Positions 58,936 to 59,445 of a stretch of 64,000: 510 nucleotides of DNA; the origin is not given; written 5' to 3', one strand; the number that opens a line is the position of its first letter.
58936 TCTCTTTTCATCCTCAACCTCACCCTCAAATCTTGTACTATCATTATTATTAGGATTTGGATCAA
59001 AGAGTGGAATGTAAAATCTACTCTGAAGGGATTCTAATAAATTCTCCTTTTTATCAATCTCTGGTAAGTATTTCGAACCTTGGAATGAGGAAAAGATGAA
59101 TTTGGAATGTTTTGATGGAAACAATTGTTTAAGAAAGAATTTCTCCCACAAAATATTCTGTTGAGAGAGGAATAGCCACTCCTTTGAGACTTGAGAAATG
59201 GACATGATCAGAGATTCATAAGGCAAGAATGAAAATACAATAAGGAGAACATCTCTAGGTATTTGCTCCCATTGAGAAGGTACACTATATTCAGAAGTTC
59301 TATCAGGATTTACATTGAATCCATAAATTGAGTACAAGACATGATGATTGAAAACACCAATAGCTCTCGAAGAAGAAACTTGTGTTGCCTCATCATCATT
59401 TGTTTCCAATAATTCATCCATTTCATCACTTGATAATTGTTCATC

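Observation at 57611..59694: F-box-like domain fused to a polytopic membrane domain (copy 2)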

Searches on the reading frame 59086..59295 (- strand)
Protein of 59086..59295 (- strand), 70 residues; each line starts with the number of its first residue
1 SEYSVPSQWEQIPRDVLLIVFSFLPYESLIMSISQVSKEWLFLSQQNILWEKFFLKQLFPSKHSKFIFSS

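Call 5: search_protein_families(library=pfam, proteins=[window:59086-59295:-], max_evalue=10)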
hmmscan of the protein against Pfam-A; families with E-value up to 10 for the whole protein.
seq(70 aa): 2 families
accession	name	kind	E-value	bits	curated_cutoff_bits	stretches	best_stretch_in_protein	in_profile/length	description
PF12937.12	F-box-like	-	2.6e-09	37.2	24.3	1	9-55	1-46/47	F-box-like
PF00646.38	F-box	-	9.3e-08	32.1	20.5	1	9-52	1-43/43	F-box domain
